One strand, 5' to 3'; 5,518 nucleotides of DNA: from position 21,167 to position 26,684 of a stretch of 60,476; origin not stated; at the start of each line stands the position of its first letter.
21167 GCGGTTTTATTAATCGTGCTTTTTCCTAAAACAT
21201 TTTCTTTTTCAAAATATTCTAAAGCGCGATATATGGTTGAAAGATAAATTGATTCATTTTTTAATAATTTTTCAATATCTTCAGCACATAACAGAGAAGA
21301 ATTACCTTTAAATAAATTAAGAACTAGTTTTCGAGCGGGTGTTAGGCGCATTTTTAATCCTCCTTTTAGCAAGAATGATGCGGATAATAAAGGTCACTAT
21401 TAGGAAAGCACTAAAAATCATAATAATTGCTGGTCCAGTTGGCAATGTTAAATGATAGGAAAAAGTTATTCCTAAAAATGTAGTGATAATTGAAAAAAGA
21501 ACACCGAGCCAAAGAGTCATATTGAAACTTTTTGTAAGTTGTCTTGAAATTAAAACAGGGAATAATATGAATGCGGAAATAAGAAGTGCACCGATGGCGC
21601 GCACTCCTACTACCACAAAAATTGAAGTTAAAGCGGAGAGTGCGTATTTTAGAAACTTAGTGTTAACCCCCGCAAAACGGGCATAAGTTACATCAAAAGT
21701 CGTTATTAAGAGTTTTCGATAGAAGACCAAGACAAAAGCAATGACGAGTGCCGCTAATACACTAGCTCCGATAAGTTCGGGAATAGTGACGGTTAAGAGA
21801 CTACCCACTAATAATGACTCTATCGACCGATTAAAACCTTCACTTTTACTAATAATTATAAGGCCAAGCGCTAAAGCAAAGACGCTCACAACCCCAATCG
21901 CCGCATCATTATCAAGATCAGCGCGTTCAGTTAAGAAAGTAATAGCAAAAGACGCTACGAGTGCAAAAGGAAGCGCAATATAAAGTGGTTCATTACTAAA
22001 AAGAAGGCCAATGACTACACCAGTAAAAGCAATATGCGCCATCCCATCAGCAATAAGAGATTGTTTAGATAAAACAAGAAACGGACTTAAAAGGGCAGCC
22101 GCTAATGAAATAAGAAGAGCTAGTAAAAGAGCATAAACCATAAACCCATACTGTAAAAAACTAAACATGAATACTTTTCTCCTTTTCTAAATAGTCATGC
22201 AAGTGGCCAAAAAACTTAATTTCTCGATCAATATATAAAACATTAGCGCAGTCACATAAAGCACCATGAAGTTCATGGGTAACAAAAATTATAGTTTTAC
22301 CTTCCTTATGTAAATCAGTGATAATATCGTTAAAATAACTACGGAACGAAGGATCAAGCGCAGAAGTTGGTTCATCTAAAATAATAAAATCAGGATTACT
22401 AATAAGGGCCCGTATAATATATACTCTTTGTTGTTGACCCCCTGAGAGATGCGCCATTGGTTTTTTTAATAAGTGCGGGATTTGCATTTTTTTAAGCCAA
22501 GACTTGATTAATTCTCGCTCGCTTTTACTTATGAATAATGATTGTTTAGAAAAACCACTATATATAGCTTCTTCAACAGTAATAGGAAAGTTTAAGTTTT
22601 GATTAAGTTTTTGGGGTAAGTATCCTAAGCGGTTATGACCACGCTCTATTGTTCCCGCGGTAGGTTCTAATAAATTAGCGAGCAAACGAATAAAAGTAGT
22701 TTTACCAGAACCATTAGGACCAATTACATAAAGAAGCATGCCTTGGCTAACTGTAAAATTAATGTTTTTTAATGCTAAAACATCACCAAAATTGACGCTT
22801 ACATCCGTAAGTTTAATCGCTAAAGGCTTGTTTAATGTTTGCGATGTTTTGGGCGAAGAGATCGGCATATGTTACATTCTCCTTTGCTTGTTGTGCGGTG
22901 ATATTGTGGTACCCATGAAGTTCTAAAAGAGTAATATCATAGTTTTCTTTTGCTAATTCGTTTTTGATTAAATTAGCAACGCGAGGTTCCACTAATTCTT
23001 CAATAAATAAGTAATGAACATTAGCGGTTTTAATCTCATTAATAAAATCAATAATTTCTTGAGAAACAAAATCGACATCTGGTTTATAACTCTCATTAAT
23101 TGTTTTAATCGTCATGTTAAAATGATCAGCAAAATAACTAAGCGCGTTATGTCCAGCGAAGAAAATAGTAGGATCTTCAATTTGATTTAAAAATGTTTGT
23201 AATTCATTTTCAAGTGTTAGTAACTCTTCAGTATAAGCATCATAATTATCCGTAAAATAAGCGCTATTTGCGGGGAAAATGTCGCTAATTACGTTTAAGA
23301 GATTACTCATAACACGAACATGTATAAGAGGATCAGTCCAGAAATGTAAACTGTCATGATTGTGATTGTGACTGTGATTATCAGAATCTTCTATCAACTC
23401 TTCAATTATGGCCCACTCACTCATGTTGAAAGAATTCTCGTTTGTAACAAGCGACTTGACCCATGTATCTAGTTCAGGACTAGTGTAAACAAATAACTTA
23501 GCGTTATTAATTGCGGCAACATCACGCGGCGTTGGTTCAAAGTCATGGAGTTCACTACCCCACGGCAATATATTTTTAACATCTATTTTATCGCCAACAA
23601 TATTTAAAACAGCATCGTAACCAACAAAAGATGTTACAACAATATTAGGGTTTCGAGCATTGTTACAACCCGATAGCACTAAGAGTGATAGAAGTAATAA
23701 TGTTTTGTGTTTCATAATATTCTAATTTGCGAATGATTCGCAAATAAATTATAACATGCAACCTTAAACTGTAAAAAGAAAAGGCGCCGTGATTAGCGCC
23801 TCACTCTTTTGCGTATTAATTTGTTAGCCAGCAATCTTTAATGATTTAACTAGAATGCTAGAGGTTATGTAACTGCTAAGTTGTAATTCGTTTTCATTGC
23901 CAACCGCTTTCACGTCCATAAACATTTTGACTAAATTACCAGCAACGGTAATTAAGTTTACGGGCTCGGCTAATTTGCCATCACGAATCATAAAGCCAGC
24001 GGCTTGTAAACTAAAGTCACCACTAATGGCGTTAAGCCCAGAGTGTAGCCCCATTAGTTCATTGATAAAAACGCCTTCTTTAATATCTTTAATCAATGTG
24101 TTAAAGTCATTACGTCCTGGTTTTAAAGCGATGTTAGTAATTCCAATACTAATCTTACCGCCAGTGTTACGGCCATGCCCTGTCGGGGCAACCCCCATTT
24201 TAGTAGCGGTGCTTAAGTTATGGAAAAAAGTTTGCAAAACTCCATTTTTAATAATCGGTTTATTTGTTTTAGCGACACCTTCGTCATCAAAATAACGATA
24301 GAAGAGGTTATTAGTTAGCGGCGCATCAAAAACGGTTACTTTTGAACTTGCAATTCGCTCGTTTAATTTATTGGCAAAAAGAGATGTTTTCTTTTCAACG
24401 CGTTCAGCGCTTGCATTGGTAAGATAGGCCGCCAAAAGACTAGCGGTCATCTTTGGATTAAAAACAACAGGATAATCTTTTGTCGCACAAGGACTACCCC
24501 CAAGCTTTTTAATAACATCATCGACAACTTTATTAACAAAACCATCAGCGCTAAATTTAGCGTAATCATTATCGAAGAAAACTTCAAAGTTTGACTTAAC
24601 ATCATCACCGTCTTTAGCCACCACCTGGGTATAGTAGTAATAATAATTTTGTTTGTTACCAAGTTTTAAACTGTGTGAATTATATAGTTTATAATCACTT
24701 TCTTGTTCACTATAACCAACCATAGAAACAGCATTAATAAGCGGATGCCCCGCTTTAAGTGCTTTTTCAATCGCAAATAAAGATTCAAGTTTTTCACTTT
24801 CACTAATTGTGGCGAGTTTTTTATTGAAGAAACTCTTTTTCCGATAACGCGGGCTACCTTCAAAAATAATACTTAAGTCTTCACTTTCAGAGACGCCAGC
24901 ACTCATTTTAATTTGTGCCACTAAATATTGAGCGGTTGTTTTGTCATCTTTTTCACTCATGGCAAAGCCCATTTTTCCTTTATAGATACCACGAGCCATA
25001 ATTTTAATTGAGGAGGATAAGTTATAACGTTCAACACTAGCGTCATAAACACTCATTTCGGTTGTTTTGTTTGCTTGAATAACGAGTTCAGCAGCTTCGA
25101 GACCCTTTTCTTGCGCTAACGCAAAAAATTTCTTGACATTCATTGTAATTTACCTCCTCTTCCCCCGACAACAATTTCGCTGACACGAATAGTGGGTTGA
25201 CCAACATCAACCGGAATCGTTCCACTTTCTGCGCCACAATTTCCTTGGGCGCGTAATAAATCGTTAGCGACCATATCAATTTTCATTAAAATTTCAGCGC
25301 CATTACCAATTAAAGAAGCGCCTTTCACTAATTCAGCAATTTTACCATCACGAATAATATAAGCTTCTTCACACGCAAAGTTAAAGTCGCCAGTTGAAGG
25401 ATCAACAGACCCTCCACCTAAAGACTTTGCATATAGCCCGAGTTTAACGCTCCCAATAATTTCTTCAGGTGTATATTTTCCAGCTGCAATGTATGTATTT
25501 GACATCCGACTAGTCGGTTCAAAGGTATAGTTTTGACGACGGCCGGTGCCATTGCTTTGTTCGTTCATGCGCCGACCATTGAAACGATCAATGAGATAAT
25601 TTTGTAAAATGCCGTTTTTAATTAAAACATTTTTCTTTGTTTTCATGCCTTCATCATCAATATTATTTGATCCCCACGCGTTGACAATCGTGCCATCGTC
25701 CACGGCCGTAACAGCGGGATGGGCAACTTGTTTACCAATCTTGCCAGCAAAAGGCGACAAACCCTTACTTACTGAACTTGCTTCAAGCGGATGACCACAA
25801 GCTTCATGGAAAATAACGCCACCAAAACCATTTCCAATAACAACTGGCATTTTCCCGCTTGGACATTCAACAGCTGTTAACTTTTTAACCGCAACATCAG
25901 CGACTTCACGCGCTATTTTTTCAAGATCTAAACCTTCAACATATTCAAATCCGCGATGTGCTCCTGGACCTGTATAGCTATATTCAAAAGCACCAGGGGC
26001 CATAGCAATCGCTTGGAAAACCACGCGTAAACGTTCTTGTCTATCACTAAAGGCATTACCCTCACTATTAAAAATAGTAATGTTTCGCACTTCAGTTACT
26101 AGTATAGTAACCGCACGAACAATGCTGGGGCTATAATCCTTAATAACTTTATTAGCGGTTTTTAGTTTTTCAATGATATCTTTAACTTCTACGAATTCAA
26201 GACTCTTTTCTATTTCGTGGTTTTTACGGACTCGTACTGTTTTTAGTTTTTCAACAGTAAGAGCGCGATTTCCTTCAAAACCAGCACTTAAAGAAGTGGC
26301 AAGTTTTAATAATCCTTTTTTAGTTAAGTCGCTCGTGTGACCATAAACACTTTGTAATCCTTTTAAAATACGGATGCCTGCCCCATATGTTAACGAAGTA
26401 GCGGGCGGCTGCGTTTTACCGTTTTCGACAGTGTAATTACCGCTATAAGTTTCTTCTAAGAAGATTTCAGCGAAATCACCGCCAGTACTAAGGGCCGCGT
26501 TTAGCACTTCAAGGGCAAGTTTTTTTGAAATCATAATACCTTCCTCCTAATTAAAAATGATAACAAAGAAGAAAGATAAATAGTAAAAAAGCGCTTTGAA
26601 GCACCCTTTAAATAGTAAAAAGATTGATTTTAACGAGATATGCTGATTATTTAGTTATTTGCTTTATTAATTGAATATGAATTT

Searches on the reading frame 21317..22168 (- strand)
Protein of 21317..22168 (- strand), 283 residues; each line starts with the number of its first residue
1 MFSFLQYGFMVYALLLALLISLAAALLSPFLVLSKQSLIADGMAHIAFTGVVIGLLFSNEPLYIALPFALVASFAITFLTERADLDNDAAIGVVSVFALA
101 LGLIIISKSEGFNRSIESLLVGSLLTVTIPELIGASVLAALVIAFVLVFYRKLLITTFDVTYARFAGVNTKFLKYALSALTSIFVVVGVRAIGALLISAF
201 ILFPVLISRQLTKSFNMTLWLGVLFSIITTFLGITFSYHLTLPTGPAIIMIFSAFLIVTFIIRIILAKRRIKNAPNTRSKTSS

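Call 15: search_protein_families(library=pfam, proteins=[window:21317-22168:-], max_evalue=0.00001)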
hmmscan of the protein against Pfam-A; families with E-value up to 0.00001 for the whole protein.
window:21317-22168:- (283 aa): 2 families
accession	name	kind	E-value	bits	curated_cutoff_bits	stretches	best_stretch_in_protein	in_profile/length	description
PF00950.22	ABC-3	-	1.5e-60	205.4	20.1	1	6-262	1-257/258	ABC 3 transport family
PF01032.23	FecCD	-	6e-06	25.9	26.5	1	42-259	78-308/311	FecCD transport family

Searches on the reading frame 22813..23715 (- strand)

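Call 15: search_protein_families(library=pfam, proteins=[window:22813-23715:-], max_evalue=0.00001)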
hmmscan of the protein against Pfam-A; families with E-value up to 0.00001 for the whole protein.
window:22813-23715:- (300 aa): 1 family
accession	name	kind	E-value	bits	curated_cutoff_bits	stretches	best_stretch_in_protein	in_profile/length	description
PF01297.22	ZnuA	-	1.7e-53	182.3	29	1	25-297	1-263/263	Zinc-uptake complex component A periplasmic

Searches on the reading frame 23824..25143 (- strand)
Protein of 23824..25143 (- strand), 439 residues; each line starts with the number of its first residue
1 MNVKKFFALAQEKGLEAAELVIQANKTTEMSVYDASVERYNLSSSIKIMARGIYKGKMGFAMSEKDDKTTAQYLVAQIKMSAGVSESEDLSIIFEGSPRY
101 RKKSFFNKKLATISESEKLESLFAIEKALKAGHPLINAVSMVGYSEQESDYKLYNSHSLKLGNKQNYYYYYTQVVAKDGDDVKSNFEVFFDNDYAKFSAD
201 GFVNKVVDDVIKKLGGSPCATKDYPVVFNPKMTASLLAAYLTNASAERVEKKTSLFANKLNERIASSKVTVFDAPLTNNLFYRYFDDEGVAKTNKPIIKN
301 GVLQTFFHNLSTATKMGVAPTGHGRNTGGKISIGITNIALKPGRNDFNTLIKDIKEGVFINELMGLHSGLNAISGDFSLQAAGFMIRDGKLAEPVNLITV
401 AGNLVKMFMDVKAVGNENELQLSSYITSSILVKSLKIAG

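Call 15: search_protein_families(library=pfam, proteins=[window:23824-25143:-], max_evalue=0.00001)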
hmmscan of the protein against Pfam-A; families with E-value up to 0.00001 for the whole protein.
window:23824-25143:- (439 aa): 2 families
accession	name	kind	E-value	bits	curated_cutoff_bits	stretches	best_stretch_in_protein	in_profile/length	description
PF19289.4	PmbA_TldD_3rd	-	1.4e-69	234.1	22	1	221-439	1-220/220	PmbA/TldA metallopeptidase C-terminal domain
PF19290.4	PmbA_TldD_2nd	-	3.7e-08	34.2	20.9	1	109-210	2-105/109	PmbA/TldA metallopeptidase central domain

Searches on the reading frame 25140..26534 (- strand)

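Call 15: search_protein_families(library=pfam, proteins=[window:25140-26534:-], max_evalue=0.00001)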
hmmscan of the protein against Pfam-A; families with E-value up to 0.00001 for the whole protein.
window:25140-26534:- (464 aa): 3 families
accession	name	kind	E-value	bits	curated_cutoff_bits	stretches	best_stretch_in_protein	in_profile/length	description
PF19289.4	PmbA_TldD_3rd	-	1.5e-68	230.7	22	1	226-458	1-220/220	PmbA/TldA metallopeptidase C-terminal domain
PF19290.4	PmbA_TldD_2nd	-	2.4e-13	50.9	20.9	1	112-219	3-109/109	PmbA/TldA metallopeptidase central domain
PF01523.21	PmbA_TldD_1st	-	2.8e-10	40.6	20.9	1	22-79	1-58/65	PmbA/TldA metallopeptidase domain 1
